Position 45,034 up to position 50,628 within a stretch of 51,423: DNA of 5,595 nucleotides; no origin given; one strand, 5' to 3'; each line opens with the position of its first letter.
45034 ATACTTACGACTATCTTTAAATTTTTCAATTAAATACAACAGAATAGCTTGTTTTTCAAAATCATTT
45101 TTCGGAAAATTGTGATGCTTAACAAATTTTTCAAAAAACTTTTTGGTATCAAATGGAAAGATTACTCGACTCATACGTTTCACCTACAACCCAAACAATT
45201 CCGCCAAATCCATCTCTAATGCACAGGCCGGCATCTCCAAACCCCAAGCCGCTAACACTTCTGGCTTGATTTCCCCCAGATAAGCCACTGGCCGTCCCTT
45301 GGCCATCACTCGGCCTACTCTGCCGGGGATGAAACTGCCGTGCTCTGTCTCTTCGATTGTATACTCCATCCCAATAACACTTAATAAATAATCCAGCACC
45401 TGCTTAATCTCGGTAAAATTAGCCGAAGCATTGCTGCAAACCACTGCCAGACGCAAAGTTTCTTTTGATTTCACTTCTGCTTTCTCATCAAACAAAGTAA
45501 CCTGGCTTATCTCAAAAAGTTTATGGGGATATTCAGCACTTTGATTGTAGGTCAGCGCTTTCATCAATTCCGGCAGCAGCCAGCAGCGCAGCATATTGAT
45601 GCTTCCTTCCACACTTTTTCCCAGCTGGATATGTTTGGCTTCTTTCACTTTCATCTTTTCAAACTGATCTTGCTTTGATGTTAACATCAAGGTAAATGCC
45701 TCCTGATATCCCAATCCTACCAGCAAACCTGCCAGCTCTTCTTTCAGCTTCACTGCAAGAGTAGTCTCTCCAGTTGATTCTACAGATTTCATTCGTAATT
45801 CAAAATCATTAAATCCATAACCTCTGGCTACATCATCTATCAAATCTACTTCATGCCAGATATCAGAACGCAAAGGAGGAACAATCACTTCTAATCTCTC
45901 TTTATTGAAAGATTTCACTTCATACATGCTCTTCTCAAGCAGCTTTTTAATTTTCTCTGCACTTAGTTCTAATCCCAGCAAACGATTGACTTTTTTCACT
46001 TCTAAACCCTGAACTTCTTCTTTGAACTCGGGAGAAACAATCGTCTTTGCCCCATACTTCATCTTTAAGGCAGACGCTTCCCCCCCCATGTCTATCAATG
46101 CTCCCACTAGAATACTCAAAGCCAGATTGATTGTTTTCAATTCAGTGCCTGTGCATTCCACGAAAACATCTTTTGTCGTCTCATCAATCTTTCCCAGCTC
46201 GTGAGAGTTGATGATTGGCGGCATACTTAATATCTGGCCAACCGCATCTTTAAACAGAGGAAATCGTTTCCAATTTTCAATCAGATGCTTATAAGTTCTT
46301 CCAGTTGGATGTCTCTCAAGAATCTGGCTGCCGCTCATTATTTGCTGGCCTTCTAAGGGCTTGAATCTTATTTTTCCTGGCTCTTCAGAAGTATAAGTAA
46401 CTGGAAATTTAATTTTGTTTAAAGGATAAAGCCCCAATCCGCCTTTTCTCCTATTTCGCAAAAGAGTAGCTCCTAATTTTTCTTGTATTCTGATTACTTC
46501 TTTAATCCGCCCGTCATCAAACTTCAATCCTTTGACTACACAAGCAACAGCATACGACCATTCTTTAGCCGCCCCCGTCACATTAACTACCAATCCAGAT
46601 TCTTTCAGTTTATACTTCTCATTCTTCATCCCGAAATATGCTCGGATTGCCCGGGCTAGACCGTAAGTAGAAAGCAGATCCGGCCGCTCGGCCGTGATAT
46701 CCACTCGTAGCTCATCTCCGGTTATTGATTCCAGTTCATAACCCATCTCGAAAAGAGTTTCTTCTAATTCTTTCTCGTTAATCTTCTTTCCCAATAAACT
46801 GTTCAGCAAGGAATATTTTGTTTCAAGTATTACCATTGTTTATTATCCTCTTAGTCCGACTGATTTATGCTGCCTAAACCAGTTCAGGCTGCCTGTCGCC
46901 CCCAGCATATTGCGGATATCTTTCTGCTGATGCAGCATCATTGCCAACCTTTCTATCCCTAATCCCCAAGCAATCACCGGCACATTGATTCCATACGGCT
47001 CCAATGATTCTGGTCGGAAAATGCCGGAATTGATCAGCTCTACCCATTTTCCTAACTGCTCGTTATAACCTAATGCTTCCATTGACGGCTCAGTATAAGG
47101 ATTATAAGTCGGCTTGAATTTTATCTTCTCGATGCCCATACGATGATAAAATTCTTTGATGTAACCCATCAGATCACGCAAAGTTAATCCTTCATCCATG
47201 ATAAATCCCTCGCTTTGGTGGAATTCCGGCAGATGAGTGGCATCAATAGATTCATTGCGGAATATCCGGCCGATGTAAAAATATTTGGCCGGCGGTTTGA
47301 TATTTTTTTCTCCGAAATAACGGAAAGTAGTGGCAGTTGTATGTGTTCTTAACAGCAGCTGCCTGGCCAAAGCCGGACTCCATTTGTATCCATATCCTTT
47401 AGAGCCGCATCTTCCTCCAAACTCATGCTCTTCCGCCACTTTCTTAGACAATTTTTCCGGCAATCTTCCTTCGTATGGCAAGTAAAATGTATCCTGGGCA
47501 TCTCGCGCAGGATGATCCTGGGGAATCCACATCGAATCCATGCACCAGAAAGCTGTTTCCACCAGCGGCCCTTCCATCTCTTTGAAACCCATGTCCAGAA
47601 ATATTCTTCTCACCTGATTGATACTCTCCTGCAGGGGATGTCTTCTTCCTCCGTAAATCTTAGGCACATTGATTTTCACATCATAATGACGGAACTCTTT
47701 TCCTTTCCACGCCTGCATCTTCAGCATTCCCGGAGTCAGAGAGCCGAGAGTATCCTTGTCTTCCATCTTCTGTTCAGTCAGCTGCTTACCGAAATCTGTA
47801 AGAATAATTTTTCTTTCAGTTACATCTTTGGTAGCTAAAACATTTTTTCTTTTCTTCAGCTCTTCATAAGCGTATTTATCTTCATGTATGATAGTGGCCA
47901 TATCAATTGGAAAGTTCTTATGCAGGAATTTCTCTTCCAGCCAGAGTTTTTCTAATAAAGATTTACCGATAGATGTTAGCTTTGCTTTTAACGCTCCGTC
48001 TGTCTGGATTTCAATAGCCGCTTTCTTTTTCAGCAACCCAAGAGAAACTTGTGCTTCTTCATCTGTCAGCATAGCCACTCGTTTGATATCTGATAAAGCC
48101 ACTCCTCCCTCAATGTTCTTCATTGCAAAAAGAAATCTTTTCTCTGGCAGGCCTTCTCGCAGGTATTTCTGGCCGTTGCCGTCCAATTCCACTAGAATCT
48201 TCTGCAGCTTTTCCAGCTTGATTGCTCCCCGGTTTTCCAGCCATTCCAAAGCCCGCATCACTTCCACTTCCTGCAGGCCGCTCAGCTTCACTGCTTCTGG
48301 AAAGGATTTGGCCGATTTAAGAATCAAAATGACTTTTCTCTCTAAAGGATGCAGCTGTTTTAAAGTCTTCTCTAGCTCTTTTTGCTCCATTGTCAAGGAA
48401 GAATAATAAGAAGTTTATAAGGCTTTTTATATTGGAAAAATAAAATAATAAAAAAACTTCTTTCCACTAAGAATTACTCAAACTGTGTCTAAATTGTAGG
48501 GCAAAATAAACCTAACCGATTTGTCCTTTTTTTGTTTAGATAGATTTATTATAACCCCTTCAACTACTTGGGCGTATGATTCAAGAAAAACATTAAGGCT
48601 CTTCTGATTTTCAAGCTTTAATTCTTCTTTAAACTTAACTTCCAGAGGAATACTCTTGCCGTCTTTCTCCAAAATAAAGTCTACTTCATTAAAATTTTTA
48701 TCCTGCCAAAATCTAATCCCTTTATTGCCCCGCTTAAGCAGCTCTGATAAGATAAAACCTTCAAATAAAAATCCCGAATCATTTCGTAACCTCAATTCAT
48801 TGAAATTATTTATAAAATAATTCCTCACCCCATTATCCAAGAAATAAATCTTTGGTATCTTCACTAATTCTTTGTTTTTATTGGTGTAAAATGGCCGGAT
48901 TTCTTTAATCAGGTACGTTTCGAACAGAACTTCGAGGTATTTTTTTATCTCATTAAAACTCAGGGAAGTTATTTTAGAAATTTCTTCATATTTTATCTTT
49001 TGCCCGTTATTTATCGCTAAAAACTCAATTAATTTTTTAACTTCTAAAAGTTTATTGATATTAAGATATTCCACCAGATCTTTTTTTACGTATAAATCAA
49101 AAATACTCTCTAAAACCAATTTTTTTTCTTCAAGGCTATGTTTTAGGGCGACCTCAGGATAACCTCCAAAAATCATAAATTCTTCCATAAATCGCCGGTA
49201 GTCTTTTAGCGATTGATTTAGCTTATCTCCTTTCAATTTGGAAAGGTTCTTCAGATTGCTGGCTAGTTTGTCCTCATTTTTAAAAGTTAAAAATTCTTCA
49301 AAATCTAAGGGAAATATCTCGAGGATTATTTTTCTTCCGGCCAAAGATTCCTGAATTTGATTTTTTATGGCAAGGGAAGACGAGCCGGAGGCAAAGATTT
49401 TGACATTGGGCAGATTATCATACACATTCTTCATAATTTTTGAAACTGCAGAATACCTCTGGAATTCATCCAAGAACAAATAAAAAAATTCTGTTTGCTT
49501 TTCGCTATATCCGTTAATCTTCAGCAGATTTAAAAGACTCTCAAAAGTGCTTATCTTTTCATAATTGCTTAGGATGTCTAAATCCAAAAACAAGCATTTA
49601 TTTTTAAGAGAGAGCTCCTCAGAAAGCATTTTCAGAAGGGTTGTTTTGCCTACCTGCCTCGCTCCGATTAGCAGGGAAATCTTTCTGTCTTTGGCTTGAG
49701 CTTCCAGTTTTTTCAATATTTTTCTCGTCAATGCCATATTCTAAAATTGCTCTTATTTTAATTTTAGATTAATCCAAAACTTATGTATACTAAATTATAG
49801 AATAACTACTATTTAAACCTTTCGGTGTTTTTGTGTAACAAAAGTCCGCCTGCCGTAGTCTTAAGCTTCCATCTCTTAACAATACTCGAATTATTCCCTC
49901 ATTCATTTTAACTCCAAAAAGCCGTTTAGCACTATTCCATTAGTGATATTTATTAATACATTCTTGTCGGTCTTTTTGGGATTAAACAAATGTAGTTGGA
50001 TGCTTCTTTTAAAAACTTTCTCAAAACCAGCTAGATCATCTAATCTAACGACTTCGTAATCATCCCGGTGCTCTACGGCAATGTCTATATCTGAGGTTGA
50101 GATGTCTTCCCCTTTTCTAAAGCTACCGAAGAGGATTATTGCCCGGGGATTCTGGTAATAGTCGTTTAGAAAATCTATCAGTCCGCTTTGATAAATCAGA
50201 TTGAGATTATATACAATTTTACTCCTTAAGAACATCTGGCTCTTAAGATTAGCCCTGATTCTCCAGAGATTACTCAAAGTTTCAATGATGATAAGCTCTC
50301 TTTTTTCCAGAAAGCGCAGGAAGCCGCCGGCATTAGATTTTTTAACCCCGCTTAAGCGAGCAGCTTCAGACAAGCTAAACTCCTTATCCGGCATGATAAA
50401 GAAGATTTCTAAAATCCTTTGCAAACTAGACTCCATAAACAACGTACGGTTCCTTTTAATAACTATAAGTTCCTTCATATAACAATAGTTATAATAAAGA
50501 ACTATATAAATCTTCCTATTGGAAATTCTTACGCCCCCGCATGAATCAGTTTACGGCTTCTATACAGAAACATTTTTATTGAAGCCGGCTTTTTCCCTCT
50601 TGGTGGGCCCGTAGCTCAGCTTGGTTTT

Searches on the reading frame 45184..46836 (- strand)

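Call 54: search_protein_families(library=pfam, max_evalue=0.0001, proteins=[window:45184-46836:-])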
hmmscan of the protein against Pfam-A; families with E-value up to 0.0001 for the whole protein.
window:45184-46836:- (550 aa): 3 families
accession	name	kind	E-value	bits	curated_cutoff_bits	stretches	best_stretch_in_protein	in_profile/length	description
PF17759.6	tRNA_synthFbeta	-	1.7e-37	129.4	22.4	1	353-544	9-214/214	Phenylalanyl tRNA synthetase beta chain CLM domain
PF03484.21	B5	-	2.3e-29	101.8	28.6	2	278-342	3-67/67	tRNA synthetase B5 domain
PF18262.7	PhetRS_B1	-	2.6e-09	37.6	26.8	1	4-68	4-81/83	Phe-tRNA synthetase beta subunit B1 domain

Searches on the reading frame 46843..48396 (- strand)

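Call 54: search_protein_families(library=pfam, max_evalue=0.0001, proteins=[window:46843-48396:-])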
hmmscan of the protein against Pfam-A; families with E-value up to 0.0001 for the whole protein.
window:46843-48396:- (517 aa): 3 families
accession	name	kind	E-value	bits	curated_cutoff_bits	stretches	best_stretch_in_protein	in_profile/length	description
PF01409.25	tRNA-synt_2d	-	4e-84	282.4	19.8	1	238-507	2-243/246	tRNA synthetases class II core domain (F)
PF00152.25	tRNA-synt_2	-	1.3e-09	38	25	1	371-417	93-137/308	tRNA synthetases class II (D, K and N)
PF00587.30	tRNA-synt_2b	-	4.9e-05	23.9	29.3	0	342-430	6-104/179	tRNA synthetase class II core domain (G, H, P, S and T)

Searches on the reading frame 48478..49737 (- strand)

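Call 54: search_protein_families(library=pfam, max_evalue=0.0001, proteins=[window:48478-49737:-])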
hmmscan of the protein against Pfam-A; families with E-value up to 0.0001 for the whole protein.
window:48478-49737:- (419 aa): 2 families
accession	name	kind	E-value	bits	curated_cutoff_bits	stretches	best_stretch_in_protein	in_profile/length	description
PF13635.12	DUF4143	-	8.6e-36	123.5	28.1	1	219-369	2-159/160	Domain of unknown function (DUF4143)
PF13173.12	AAA_14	-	1e-29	103.6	27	1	18-150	2-129/129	AAA domain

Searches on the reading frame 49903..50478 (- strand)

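Call 54: search_protein_families(library=pfam, max_evalue=0.0001, proteins=[window:49903-50478:-])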
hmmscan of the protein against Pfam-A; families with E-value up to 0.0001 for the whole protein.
window:49903-50478:- (191 aa): 2 families
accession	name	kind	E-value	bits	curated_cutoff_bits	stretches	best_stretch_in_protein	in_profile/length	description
PF01909.29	NTP_transf_2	-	6.4e-09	36.5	21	1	100-164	4-73/93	Nucleotidyltransferase domain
PF18765.7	Polbeta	-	1.2e-08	35.4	26.9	1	101-183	4-86/93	Polymerase beta, Nucleotidyltransferase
